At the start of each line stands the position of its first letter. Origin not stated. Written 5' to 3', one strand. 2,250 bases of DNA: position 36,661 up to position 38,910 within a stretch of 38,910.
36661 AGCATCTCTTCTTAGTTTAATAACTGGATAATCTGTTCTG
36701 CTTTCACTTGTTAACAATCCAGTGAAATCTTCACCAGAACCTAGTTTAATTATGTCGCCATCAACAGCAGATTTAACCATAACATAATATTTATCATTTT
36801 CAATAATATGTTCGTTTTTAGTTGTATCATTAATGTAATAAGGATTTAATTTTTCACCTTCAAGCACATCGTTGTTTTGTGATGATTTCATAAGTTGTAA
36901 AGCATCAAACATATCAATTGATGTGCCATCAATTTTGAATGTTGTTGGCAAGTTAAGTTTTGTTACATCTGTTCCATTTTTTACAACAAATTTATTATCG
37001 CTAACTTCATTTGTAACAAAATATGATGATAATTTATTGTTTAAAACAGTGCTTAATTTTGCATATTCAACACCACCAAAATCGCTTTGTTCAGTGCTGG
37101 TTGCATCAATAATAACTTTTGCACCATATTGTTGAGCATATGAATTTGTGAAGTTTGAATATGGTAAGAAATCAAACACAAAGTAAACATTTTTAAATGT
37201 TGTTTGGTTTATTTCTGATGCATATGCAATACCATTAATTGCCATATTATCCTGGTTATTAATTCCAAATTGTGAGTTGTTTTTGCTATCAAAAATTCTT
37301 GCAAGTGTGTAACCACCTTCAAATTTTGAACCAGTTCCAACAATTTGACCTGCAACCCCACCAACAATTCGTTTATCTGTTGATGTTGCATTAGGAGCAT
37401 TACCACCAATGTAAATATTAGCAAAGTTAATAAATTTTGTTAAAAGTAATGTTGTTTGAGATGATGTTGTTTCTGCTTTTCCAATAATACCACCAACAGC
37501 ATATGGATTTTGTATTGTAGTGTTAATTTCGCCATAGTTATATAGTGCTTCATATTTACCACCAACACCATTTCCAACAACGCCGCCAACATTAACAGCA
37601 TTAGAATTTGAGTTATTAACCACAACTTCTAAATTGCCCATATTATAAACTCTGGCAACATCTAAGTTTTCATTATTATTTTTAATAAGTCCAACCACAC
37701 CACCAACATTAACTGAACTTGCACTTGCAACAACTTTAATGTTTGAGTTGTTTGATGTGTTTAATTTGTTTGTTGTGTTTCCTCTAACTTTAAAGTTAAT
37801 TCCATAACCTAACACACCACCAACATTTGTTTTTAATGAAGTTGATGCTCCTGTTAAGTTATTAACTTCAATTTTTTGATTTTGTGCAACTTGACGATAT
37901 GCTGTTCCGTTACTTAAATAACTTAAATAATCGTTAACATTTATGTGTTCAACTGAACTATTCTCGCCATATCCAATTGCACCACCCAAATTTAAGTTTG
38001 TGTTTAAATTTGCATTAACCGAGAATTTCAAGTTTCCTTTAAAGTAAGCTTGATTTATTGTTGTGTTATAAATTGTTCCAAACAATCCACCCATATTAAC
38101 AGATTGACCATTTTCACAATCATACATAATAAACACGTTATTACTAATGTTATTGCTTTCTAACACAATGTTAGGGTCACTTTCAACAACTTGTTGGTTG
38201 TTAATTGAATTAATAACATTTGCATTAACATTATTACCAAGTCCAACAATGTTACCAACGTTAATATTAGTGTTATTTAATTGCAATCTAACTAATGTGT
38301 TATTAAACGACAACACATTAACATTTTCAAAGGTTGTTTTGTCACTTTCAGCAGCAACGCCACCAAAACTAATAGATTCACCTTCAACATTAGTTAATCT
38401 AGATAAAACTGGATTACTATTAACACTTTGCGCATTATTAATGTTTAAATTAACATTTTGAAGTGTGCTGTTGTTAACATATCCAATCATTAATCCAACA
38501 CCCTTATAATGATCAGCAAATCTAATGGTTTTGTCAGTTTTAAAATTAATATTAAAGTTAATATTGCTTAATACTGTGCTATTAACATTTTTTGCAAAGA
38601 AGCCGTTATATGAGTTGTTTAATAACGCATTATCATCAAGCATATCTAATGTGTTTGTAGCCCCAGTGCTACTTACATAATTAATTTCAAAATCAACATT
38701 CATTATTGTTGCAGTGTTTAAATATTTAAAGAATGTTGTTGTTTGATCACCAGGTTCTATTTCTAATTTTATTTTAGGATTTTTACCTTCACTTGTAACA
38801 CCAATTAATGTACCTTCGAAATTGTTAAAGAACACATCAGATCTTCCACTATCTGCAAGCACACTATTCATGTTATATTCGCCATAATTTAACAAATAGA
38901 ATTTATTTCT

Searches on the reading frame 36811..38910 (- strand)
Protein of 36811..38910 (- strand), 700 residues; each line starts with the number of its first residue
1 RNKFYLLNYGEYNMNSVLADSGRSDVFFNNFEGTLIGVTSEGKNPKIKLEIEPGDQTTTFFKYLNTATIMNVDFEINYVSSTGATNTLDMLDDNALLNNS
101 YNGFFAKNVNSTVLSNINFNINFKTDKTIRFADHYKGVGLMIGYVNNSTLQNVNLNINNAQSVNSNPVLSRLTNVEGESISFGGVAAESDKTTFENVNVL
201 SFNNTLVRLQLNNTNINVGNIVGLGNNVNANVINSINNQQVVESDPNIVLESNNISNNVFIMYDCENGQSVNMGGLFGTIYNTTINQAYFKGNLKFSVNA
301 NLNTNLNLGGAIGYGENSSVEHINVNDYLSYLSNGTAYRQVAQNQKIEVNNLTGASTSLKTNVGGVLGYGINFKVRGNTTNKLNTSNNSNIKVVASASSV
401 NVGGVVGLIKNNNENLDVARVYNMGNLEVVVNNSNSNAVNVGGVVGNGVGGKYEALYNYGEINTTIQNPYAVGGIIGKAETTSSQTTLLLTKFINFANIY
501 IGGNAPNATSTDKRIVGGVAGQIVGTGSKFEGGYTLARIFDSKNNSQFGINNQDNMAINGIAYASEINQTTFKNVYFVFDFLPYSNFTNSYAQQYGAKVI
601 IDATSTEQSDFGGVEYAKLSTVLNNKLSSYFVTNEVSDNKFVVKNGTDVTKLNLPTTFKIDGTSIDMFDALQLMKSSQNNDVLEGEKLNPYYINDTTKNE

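Call 56: find_related_loci(query=window:36811-38910:-, collection=metagenome_contigs, flank=10000)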
Query window:36811-38910:- (700 aa) in metagenome_contigs; peptide patterns used: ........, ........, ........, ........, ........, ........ (x = any residue, [..] = any of these).
467 stretches matched a pattern, but none encodes a relative of the query by tblastn (E <= 1e-3).
